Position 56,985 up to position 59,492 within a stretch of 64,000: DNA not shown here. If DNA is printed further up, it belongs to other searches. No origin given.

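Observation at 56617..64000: Compact type II secretion / pseudopilus gene cluster on a lower-GC segment, running off the window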

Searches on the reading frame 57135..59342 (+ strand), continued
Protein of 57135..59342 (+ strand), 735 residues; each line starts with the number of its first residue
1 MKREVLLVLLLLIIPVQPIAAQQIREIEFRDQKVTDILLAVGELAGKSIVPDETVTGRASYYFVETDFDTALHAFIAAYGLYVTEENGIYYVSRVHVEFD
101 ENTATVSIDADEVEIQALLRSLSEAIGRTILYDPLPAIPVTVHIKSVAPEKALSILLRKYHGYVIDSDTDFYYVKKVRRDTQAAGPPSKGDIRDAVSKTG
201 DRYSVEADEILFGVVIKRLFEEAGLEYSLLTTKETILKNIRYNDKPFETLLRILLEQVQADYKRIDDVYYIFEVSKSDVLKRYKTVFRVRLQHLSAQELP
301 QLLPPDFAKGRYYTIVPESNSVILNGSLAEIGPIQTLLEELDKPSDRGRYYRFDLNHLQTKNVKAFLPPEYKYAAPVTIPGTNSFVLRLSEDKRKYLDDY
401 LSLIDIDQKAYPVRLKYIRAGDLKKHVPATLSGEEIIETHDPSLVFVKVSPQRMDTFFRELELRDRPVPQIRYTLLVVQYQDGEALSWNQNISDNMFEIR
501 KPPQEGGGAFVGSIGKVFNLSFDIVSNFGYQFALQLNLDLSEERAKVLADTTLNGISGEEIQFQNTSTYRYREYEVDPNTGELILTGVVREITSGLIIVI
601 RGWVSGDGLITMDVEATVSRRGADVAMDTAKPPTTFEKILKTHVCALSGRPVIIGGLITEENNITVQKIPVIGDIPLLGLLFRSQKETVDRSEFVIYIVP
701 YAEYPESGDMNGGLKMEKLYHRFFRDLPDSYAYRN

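Call 34: find_encoding_contigs(protein=P0002, flank=10000, max_places=1)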
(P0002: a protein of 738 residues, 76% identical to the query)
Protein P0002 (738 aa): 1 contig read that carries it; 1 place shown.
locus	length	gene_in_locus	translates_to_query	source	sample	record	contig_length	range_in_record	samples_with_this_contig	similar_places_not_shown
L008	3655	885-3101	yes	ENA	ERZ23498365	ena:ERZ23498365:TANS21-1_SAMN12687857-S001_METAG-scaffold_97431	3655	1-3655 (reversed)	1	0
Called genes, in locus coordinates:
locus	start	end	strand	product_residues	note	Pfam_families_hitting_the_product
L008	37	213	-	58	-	-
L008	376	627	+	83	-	PF01478:Peptidase_A24 (weak)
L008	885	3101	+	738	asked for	PF21305:type_II_gspD_N0 (faint), PF03958:Secretin_N (faint), PF00263:Secretin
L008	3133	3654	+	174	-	?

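Call 72: predict_structure(alignment_id=A9)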
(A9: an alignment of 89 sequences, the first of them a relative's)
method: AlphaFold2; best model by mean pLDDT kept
length: 735 residues; sequences in the alignment: 89
mean_pLDDT: 78.0   pTM: 0.40
mean pLDDT of the five models: 78.0, 77.6, 77.2, 77.0, 76.8
residues with pLDDT >= 90: 172; 70-90: 407; 50-70: 85; < 50: 71
segments of 3 or more residues with pLDDT < 50: 179-191, 277-281, 483-519, 708-711, 725-735
pLDDT, mean of each block of 10 residues (from residue 1): 71 56 82 96 91 94 90 93 92 95 93 93 92 88 93 90 85 75 37 75 88 90 89 80 90 87 86 63 69 81 76 82 82 86 72 86 82 81 87 88 79 85 85 83 85 84 84 88 41 31 37 38 67 75 79 89 85 78 76 84 85 87 56 73 88 74 70 75 71 84 67 61 49 35
secondary structure, 60 per line:
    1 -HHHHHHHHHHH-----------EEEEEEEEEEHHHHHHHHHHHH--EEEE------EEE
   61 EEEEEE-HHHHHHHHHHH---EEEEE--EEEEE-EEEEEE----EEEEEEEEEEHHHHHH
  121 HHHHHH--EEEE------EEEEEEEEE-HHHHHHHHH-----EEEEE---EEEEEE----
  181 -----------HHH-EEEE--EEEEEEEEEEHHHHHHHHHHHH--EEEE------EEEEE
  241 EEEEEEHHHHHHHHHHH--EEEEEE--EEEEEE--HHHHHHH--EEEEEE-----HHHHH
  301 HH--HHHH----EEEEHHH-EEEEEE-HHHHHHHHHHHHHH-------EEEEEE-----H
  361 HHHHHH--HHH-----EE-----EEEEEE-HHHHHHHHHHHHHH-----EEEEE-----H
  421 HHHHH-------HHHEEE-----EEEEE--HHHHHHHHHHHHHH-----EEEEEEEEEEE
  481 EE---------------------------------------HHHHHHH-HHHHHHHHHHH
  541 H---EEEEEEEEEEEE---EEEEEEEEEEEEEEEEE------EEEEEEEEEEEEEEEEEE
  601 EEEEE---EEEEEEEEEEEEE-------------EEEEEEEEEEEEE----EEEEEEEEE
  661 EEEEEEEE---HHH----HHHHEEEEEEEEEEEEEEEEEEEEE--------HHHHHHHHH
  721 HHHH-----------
elements in order (helices of 4 or more, strands of 3 or more residues): H2-12 E24-33 H34-45 E48-51 E58-66 H68-78 E82-86 E89-93 E95-100 E105-114 H115-126 E129-132 E139-147 H149-157 E163-167 E171-176 E196-199 E202-211 H212-223 E226-229 E236-246 H247-257 E260-265 E268-273 H276-282 E285-290 H296-302 H305-308 E313-316 E321-326 H328-341 E349-354 H360-366 E384-389 H391-404 E410-414 H420-425 E436-438 E444-448 H451-464 E470-482 H522-528 H530-541 E545-556 E560-576 E583-605 E609-621 E635-647 E652-668 H679-682 E683-703 H712-724

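Call 76: fold_search(model_id=the predicted structure, library=pdb)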
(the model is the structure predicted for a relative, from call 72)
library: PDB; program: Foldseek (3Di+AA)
matches with E <= 10: 707; with E <= 0.001: 57
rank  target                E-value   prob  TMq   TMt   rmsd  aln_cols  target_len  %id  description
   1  6hcg_A                2.6e-23  1.00  0.23  0.28  43.3       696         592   16  Klebsiella pneumoniae type II secretion system outer membrane complex. PulD, PulS and PulC HR domain. (released 2019-11-27)
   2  6q14_A                3.2e-21  1.00  0.21  0.30  30.9       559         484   13  Structure of the Salmonella SPI-1 injectisome NC-base (released 2019-10-23)
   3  5zdh_A                5.2e-21  1.00  0.24  0.34  27.3       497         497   16  CryoEM structure of ETEC Pilotin-Secretin AspS-GspD complex (released 2018-04-18)
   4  6q14_B                1.1e-20  1.00  0.21  0.30  30.6       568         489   14  Structure of the Salmonella SPI-1 injectisome NC-base (released 2019-10-23)
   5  5tcr_A                2.2e-20  1.00  0.21  0.31  30.6       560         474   13  Atomic model of the Salmonella SPI-1 type III secretion injectisome basal body proteins InvG, PrgH, and PrgK (released 2016-12-21)
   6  7ah9_5G               1.2e-19  1.00  0.20  0.28  33.1       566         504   14  Substrate-engaged type 3 secretion system needle complex from Salmonella enterica typhimurium - SpaR state 1 (released 2021-03-17)
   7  6q15_A                1.7e-19  1.00  0.20  0.29  33.2       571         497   13  Structure of the Salmonella SPI-1 injectisome needle complex (released 2019-10-23)
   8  6i1x_A                2.5e-19  1.00  0.23  0.34  25.5       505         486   16  Aeromonas hydrophila ExeD (released 2019-04-10)
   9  7ah9_5D               2.8e-19  1.00  0.20  0.28  33.9       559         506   14  Substrate-engaged type 3 secretion system needle complex from Salmonella enterica typhimurium - SpaR state 1 (released 2021-03-17)
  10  6q15_B                4.6e-19  1.00  0.20  0.28  34.1       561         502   14  Structure of the Salmonella SPI-1 injectisome needle complex (released 2019-10-23)
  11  7ah9_5C               5.7e-19  1.00  0.21  0.29  32.9       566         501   13  Substrate-engaged type 3 secretion system needle complex from Salmonella enterica typhimurium - SpaR state 1 (released 2021-03-17)
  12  7ah9_5M               7.1e-19  1.00  0.20  0.28  32.9       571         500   14  Substrate-engaged type 3 secretion system needle complex from Salmonella enterica typhimurium - SpaR state 1 (released 2021-03-17)
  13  7ah9_5B               8.0e-19  1.00  0.20  0.28  33.9       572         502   13  Substrate-engaged type 3 secretion system needle complex from Salmonella enterica typhimurium - SpaR state 1 (released 2021-03-17)
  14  7ah9_5E               8.0e-19  1.00  0.20  0.28  32.9       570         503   14  Substrate-engaged type 3 secretion system needle complex from Salmonella enterica typhimurium - SpaR state 1 (released 2021-03-17)
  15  7ah9_5J               1.2e-18  1.00  0.20  0.28  32.4       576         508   13  Substrate-engaged type 3 secretion system needle complex from Salmonella enterica typhimurium - SpaR state 1 (released 2021-03-17)
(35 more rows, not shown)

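Call 77: search_protein_families(library=ncbifam, proteins=[L004:16070-17080:+, L006:16032-17051:+, L007:15992-17008:+, L002:8853-9761:+], max_evalue=1)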
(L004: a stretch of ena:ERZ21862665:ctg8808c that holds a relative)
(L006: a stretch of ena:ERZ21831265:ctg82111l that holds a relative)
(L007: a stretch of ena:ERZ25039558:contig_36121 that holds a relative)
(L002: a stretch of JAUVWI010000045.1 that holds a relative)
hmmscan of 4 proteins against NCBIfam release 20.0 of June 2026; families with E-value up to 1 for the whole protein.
L004:16070-17080:+ (336 aa): 1 family
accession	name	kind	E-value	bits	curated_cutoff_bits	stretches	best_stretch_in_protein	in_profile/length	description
NF038054.1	T3SS_SctI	equivalog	0.21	11.8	39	0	55-86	4-35/76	type III secretion system inner rod subunit SctI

L006:16032-17051:+ (339 aa): 1 family
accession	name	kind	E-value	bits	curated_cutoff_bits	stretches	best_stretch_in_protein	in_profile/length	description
NF037980.1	T2SS_GspK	equivalog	5.8e-06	26.1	130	1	12-123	7-118/307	type II secretion system minor pseudopilin GspK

L007:15992-17008:+ (338 aa): 0 families

L002:8853-9761:+ (302 aa): 1 family
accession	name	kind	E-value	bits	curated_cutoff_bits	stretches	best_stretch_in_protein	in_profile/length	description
TIGR00507.1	aroE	equivalog_domain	0.092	11.9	200.2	1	109-161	15-69/270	shikimate dehydrogenase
